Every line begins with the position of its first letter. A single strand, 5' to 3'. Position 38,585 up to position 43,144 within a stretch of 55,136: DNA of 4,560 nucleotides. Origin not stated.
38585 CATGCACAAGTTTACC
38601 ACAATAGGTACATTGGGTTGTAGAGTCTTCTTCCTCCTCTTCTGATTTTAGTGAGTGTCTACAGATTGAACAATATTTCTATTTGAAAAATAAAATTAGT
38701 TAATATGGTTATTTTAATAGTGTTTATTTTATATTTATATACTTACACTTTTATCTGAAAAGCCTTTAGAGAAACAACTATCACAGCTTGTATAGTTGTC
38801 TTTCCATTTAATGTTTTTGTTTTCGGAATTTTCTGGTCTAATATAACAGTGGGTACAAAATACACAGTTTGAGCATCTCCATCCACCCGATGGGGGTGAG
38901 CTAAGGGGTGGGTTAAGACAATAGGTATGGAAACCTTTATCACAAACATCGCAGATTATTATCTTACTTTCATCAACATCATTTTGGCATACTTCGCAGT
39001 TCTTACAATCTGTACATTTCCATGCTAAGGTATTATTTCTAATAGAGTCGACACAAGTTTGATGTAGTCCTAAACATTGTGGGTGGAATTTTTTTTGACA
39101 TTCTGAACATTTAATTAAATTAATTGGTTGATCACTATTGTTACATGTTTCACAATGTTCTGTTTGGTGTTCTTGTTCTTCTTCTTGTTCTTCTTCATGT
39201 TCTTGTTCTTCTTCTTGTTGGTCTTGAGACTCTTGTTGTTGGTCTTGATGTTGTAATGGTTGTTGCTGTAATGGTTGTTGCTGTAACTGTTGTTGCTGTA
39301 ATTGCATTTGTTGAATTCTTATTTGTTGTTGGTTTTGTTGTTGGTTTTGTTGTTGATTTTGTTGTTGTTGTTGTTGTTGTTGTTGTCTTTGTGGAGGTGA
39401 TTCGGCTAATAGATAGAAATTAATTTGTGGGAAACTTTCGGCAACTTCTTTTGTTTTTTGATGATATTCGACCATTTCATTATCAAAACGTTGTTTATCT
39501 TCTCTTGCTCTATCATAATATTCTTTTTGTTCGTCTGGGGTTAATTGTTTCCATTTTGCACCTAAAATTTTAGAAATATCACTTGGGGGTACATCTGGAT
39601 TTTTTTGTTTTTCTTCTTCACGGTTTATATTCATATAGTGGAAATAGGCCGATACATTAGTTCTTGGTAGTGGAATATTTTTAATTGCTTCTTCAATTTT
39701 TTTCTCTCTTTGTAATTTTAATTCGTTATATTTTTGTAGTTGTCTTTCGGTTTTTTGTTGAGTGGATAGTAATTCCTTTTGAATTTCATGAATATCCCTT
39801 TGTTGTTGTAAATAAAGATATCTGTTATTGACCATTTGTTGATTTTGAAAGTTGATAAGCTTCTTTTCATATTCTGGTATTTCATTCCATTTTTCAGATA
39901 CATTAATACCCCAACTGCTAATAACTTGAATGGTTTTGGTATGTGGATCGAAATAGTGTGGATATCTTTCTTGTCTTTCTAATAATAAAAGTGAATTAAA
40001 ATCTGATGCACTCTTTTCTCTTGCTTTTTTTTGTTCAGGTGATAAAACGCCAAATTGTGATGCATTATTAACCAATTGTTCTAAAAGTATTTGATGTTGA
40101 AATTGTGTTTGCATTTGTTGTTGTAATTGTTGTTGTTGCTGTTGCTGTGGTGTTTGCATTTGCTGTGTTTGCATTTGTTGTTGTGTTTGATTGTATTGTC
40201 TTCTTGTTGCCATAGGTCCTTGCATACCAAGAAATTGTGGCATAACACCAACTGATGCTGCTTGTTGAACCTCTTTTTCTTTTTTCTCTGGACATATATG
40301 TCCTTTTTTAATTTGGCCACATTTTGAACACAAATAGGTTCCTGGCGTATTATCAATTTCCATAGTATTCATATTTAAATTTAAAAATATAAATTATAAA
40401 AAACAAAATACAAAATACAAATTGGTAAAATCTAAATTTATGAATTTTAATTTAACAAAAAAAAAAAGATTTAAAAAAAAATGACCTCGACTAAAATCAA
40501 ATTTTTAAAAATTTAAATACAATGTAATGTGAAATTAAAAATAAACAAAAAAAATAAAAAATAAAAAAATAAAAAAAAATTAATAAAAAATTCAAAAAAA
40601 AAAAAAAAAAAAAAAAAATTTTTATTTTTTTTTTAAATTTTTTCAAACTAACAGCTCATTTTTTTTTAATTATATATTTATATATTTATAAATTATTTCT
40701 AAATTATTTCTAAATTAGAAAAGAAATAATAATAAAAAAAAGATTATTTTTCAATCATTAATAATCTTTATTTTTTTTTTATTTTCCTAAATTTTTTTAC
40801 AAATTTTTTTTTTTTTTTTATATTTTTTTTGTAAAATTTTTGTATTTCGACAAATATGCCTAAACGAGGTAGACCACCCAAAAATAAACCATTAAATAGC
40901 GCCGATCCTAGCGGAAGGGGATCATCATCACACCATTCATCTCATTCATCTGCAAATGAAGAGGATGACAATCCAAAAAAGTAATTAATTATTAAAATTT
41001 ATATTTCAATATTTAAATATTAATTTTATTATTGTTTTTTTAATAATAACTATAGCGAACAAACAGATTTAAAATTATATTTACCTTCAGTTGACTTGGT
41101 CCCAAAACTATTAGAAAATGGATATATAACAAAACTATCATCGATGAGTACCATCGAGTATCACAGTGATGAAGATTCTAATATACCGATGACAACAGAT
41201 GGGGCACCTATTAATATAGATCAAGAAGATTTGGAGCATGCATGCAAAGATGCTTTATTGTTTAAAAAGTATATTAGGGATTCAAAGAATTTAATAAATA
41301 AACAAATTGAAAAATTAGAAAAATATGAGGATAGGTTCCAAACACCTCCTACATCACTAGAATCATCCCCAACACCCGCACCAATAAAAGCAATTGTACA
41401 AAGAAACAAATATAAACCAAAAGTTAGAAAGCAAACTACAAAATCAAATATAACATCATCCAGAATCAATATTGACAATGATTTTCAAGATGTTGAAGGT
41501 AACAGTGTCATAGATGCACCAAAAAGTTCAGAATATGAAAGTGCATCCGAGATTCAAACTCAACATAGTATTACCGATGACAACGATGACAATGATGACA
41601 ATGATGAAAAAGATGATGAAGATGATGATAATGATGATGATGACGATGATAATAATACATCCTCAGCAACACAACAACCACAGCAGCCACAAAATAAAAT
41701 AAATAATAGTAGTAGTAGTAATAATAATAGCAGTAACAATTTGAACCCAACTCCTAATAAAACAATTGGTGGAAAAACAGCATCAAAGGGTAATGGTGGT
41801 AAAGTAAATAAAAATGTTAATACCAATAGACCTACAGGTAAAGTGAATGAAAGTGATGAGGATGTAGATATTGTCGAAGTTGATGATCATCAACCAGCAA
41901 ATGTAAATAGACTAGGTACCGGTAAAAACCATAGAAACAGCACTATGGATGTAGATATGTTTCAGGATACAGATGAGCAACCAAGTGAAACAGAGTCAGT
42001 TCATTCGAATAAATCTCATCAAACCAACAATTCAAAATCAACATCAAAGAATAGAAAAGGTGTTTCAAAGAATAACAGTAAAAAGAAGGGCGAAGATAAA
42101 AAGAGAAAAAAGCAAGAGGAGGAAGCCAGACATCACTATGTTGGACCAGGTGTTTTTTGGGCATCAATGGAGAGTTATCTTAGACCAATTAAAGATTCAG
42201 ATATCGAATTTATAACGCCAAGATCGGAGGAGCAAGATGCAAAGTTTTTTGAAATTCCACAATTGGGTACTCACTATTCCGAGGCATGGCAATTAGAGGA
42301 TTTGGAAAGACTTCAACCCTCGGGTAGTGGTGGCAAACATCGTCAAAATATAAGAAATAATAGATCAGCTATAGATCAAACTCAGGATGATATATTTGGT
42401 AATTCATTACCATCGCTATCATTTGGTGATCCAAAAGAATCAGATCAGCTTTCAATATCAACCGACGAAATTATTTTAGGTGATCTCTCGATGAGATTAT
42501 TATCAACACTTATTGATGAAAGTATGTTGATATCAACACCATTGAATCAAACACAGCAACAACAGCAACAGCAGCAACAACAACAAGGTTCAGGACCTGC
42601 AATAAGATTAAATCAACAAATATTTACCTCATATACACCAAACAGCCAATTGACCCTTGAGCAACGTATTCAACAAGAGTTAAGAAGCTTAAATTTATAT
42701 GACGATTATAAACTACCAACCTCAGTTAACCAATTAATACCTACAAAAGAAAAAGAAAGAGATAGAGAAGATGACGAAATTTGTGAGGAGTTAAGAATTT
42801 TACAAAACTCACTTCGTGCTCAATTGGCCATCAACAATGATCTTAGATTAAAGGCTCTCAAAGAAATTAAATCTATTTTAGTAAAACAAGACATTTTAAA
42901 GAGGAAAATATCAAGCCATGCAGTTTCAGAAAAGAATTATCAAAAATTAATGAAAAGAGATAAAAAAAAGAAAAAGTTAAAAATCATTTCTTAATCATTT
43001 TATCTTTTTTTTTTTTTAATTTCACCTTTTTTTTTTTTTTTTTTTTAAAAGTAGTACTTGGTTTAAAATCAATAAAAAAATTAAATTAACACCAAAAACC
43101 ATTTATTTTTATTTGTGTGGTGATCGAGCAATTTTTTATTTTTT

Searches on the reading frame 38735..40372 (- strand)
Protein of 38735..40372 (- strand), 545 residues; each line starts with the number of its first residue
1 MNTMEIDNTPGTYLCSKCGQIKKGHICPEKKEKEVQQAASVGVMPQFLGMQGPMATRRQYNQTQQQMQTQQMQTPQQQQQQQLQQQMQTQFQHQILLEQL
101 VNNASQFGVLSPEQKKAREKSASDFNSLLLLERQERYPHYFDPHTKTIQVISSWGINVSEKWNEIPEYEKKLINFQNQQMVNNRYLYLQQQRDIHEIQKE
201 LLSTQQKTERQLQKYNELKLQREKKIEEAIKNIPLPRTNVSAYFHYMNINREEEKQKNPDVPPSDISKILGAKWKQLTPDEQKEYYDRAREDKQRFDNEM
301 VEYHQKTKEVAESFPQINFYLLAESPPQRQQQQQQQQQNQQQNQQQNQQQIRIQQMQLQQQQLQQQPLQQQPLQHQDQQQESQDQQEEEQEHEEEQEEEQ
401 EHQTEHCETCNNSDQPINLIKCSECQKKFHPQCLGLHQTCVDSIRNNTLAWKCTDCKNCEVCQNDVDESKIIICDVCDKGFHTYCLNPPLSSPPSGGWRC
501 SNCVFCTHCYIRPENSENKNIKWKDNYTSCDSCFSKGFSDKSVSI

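Call 14: search_protein_families(library=pfam, proteins=[window:38735-40372:-], max_evalue=0.001)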
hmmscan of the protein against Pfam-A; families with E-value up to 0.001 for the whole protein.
window:38735-40372:- (545 aa): 4 families
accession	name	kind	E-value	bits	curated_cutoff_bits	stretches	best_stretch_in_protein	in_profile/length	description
PF00505.25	HMG_box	-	4.7e-19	69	25.4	1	236-303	1-68/69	HMG (high mobility group) box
PF09011.16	HMG_box_2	-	9.2e-16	58.7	22.4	1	236-304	4-72/72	HMG-box domain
PF00628.35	PHD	-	6.4e-14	52.2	24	2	459-503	1-47/47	PHD-finger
PF24815.1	HMG_WDHD1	-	4.1e-06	27.1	51.6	1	241-287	3-50/51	WDHD1 HMG box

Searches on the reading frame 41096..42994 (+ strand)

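Call 14: search_protein_families(library=pfam, proteins=[window:41096-42994:+], max_evalue=0.001)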
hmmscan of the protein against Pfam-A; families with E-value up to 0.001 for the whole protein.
window:41096-42994:+ (632 aa): 1 family
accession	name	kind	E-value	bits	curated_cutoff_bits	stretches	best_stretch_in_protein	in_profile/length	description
PF10198.14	Ada3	-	1e-08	35.8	24.5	1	520-627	5-102/127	Histone acetyltransferases subunit 3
